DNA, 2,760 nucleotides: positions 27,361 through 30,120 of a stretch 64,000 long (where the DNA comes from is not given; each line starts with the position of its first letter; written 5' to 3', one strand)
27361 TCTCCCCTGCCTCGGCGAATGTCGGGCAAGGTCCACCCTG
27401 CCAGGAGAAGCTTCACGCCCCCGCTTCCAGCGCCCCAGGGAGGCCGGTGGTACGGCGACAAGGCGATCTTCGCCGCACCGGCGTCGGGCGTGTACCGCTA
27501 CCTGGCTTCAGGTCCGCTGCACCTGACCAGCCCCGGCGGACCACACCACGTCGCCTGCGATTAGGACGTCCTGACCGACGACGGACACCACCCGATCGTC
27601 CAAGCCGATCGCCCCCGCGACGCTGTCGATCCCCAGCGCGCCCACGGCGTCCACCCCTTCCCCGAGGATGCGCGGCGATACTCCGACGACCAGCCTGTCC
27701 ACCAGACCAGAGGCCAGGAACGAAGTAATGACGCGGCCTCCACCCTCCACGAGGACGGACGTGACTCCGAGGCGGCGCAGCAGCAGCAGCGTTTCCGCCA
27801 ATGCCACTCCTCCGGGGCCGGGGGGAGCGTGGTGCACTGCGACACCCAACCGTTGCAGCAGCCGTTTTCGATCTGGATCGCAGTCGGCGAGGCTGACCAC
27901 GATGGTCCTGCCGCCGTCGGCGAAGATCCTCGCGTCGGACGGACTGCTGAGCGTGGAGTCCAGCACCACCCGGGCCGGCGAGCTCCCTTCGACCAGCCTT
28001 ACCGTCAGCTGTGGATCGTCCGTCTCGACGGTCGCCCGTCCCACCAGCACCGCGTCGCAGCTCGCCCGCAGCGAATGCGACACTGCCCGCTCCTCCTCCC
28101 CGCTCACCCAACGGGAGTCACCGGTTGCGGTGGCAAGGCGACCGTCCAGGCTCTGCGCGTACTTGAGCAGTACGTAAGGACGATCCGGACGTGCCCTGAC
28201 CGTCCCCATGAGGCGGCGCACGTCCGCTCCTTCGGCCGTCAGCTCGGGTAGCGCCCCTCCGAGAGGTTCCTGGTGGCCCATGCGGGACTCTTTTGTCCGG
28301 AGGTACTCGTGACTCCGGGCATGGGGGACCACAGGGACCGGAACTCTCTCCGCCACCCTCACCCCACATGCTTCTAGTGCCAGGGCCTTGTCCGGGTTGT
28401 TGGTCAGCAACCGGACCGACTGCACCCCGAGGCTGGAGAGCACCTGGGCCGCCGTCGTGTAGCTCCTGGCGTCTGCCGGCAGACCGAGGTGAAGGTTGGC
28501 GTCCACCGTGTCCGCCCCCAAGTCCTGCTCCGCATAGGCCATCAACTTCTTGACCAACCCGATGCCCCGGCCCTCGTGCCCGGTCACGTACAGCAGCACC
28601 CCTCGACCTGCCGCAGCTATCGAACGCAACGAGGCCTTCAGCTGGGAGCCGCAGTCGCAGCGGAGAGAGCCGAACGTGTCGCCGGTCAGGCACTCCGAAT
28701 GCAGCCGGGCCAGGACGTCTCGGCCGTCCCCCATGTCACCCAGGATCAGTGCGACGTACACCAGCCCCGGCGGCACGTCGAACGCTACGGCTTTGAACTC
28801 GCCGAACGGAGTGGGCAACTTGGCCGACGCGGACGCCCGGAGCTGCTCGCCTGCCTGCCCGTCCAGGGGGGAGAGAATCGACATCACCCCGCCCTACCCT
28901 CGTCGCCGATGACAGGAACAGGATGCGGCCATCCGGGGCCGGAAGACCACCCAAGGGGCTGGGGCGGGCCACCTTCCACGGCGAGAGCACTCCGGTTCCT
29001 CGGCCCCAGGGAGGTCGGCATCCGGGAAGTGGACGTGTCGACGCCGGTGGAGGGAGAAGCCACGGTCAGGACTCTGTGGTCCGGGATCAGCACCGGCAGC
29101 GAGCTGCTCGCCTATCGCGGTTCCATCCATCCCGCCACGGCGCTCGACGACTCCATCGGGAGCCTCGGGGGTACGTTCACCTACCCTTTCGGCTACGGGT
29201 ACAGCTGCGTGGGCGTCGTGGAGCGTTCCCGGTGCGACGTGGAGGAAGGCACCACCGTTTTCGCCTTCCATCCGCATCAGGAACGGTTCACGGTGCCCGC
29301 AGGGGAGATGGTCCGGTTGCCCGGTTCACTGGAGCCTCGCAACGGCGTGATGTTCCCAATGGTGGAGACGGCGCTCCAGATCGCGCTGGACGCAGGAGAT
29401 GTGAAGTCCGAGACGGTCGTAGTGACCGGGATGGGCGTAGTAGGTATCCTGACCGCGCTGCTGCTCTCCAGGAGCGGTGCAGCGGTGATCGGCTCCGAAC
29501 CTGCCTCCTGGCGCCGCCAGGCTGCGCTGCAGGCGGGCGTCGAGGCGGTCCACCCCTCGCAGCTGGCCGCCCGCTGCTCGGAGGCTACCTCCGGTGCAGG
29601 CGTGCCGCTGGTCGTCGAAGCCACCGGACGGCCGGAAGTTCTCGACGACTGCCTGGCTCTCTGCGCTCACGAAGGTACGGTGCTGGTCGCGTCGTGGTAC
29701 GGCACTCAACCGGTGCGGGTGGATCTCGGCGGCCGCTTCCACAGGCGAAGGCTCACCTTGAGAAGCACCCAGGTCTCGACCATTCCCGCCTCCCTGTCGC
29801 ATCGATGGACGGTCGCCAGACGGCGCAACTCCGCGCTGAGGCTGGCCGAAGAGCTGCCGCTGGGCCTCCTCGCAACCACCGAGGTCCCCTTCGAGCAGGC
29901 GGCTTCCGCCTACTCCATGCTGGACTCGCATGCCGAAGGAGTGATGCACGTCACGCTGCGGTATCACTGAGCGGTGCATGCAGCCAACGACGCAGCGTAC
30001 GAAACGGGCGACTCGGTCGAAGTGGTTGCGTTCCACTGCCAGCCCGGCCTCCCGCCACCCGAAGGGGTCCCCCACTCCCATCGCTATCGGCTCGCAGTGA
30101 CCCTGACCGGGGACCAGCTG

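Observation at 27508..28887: Unusual fusion of GTP cyclohydrolase II with a RibD-type reductase domain (no deaminase, no RibB)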

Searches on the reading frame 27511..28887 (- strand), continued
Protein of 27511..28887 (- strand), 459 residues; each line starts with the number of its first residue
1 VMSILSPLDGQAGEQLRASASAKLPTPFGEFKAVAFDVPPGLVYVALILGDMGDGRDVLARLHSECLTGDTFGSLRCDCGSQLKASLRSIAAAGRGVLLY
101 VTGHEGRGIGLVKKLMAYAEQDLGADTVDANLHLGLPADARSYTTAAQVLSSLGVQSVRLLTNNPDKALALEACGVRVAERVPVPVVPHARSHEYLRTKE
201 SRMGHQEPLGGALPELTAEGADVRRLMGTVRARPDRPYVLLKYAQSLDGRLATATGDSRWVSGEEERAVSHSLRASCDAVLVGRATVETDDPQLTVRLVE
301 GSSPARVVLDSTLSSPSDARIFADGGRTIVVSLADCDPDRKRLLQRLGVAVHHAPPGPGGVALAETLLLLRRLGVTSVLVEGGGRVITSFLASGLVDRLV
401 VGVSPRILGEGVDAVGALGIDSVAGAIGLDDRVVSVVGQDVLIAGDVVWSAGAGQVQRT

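Call 82: find_encoding_contigs(protein=P0370, flank=8000, max_places=1)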
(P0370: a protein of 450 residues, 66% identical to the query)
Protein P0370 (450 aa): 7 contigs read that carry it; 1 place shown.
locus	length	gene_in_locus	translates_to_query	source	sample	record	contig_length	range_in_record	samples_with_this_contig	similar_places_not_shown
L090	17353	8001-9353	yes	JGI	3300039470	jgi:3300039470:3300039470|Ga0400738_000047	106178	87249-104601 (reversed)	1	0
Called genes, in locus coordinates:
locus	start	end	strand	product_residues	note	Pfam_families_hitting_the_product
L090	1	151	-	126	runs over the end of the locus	-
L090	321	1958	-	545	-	PF00171:Aldedh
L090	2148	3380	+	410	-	PF12704:MacB_PCD, PF02687:FtsX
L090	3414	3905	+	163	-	PF08534:Redoxin, PF00578:AhpC-TSA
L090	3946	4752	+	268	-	PF00795:CN_hydrolase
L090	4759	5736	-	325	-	PF01259:SAICAR_synt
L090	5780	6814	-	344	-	PF00356:LacI, PF00532:Peripla_BP_1, PF13407:Peripla_BP_4, PF13377:Peripla_BP_3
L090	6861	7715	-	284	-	PF08543:Phos_pyr_kin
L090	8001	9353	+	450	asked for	PF00925:GTP_cyclohydro2, PF01872:RibD_C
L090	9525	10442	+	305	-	PF00107:ADH_zinc_N (weak)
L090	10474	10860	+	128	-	PF01242:PTPS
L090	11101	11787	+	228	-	-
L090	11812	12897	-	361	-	PF02899:Phage_int_SAM_1, PF13495:Phage_int_SAM_4, PF00589:Phage_integrase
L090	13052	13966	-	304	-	PF02899:Phage_int_SAM_1, PF13495:Phage_int_SAM_4 (weak), PF00589:Phage_integrase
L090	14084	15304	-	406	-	PF18851:baeRF_family8, PF18845:baeRF_family3, PF18848:baeRF_family6, PF18849:baeRF_family7, PF18855:baeRF_family11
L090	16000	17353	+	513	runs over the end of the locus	PF01266:DAO, PF01946:Thi4 (faint), PF13450:NAD_binding_8, PF01593:Amino_oxidase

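Call 87: search_protein_families(library=pfam, proteins=[L089:10903-11814:+, L090:11101-11784:+], max_evalue=0.01)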
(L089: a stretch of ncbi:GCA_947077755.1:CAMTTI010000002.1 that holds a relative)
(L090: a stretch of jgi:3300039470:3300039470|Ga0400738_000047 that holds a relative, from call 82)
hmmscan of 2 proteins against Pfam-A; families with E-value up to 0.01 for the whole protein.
L089:10903-11814:+ (304 aa): 4 families
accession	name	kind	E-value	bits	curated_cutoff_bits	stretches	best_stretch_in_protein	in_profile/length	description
PF08242.18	Methyltransf_12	-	1.2e-06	29.5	30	1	45-162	1-93/98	Methyltransferase domain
PF13649.12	Methyltransf_25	-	0.00032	21.8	27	0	44-91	1-43/97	Methyltransferase domain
PF13489.12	Methyltransf_23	-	0.0031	17.7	27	1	26-146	6-92/164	Methyltransferase domain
PF02636.23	Methyltransf_28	-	0.0095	15.9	23.3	0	35-95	12-76/249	Putative S-adenosyl-L-methionine-dependent methyltransferase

L090:11101-11784:+ (228 aa): 4 families
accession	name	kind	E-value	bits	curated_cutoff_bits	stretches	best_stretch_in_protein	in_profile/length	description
PF01739.24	CheR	-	0.00029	20.8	27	1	33-97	106-172/195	CheR methyltransferase, SAM binding domain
PF08241.18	Methyltransf_11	-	0.0011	20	21.2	1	45-96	43-93/95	Methyltransferase domain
PF08242.18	Methyltransf_12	-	0.0035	18.5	30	1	36-95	40-97/98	Methyltransferase domain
PF13649.12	Methyltransf_25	-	0.0046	18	27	1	43-94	44-97/97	Methyltransferase domain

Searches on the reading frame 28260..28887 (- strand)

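Call 31: search_solved_structures(query=window:28260-28887:-, max_evalue=0.001, show_alignments=2)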
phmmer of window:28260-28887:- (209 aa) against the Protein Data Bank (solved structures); distinct sequences matched with E-value up to 0.001: 5.
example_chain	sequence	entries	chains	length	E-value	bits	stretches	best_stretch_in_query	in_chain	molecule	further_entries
4i14_A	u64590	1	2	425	1.3e-64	220.5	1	17-206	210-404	Riboflavin biosynthesis protein RibBA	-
2bz0_A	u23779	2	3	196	1.3e-55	191.1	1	15-205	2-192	GTP CYCLOHYDROLASE II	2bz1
4rl4_A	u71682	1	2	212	1.3e-36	129.1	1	15-205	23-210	GTP cyclohydrolase-2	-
7ej3_A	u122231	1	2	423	2.1e-10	43.6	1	43-186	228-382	GTP cyclohydrolase II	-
7eev_A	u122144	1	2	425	2.1e-10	43.6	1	43-186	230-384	GTP cyclohydrolase II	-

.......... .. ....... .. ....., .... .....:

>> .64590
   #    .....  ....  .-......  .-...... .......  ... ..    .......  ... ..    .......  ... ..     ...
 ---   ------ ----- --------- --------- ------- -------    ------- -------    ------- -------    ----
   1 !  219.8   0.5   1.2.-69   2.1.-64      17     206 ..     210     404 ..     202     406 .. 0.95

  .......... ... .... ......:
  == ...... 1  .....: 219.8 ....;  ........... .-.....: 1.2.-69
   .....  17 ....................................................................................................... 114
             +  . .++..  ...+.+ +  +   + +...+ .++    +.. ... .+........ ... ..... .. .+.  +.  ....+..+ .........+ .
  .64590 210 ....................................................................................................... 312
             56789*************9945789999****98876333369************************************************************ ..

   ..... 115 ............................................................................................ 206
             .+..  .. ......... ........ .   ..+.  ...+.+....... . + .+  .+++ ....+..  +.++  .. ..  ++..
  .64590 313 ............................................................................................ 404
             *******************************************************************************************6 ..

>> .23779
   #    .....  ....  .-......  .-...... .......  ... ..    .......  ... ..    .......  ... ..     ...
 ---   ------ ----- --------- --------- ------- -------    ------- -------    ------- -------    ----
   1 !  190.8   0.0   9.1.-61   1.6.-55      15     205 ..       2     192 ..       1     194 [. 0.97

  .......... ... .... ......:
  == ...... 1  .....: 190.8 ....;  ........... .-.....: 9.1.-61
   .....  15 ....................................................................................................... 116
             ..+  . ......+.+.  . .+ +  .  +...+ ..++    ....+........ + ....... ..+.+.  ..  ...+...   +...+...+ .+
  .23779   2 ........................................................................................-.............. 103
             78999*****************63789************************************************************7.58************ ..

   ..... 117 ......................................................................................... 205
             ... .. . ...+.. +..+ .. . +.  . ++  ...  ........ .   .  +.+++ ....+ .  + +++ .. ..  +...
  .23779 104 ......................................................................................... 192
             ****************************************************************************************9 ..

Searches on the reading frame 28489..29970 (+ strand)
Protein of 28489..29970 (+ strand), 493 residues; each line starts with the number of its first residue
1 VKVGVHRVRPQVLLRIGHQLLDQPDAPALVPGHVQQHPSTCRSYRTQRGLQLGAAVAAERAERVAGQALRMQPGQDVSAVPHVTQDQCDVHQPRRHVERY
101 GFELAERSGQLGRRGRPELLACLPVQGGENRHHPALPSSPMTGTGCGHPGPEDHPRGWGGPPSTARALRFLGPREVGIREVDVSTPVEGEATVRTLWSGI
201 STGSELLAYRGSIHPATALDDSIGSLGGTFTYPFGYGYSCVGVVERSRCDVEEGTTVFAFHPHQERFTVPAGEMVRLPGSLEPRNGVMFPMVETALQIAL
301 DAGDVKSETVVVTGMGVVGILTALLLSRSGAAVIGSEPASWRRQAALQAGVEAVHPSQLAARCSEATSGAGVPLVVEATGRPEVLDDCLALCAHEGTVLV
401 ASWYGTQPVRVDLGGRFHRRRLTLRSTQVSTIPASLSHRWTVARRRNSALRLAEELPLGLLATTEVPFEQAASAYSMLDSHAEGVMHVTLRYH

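Call 10: search_protein_families(library=pfam, proteins=[window:28489-29970:+], max_evalue=0.001)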
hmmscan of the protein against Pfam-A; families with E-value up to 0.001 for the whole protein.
window:28489-29970:+ (493 aa): 2 families
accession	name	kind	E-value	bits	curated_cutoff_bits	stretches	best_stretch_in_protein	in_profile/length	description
PF00107.32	ADH_zinc_N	-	4.7e-14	52.9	31.8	1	318-431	2-116/129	Zinc-binding dehydrogenase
PF16912.11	Glu_dehyd_C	-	7.6e-07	29.3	34.9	1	302-481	26-204/211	Glucose dehydrogenase C-terminus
